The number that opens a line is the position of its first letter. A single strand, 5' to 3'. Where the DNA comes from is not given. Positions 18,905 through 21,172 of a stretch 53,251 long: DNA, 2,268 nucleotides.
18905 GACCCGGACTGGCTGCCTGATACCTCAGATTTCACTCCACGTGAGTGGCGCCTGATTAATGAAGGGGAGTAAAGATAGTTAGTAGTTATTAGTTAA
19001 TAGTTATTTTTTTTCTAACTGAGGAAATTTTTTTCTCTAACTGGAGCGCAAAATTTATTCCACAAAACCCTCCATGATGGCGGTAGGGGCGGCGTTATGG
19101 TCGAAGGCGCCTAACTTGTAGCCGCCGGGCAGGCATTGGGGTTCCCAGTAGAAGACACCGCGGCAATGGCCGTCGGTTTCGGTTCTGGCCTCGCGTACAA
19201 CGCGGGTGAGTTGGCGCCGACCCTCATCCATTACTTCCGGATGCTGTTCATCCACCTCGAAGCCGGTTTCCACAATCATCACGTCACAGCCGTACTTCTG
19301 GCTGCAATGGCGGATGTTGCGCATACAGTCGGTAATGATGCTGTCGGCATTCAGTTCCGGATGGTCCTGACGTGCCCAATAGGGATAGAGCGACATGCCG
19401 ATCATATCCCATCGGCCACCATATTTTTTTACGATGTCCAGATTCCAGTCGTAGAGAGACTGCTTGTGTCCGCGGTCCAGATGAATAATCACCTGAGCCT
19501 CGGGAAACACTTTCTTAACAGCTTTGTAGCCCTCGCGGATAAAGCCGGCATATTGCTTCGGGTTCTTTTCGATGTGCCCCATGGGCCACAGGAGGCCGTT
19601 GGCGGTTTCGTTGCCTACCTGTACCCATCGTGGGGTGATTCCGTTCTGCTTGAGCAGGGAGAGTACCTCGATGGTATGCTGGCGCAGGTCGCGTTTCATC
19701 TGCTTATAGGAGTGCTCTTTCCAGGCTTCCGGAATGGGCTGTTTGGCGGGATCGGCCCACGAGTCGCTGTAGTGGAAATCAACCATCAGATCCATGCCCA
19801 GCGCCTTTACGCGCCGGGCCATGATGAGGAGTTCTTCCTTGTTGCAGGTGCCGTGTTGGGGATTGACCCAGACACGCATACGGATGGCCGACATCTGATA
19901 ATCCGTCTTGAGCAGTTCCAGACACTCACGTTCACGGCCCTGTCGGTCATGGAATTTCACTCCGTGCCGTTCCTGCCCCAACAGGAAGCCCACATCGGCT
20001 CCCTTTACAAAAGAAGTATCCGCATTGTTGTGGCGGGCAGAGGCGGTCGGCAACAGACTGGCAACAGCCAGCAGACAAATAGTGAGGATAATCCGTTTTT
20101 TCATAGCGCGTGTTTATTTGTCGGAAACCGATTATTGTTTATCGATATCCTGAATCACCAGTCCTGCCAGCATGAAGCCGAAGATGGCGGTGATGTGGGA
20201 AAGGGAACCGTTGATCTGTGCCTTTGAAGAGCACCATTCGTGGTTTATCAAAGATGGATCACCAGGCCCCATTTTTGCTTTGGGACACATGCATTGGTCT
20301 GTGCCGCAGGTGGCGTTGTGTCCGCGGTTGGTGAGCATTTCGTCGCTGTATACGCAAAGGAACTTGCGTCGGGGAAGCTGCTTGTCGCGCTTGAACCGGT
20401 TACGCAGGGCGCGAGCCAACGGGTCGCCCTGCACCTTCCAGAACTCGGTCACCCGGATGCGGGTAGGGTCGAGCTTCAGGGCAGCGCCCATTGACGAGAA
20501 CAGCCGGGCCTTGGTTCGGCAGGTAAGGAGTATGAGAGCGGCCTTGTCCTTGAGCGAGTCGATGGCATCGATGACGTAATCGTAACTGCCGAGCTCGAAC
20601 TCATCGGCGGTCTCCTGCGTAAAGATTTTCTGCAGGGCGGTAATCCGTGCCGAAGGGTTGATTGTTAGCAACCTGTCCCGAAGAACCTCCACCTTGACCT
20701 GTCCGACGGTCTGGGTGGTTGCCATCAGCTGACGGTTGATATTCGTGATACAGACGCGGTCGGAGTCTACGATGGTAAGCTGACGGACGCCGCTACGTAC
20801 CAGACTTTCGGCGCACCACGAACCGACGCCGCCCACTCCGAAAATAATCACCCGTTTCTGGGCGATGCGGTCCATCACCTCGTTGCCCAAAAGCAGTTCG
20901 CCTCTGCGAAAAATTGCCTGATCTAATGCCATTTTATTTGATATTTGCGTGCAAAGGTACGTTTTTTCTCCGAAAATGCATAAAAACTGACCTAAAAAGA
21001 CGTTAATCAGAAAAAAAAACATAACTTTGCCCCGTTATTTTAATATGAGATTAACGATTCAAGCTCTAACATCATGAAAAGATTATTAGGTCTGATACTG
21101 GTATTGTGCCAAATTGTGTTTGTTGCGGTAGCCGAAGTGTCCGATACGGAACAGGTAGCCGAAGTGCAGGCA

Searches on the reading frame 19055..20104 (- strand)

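Call 47: search_protein_families(library=pfam, proteins=[window:19055-20104:-], max_evalue=0.00001)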
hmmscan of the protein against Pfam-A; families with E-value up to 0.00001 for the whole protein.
window:19055-20104:- (349 aa): 1 family
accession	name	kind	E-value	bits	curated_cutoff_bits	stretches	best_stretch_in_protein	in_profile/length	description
PF07745.19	Glyco_hydro_53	-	2e-80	270.8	24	1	33-328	1-309/340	Glycosyl hydrolase family 53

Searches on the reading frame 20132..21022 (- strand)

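Call 47: search_protein_families(library=pfam, proteins=[window:20132-21022:-], max_evalue=0.00001)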
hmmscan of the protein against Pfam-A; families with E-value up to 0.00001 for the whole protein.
window:20132-21022:- (296 aa): 1 family
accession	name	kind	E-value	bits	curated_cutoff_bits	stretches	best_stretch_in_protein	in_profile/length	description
PF00899.27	ThiF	-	2.1e-35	122.5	28.1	1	45-291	10-200/238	ThiF family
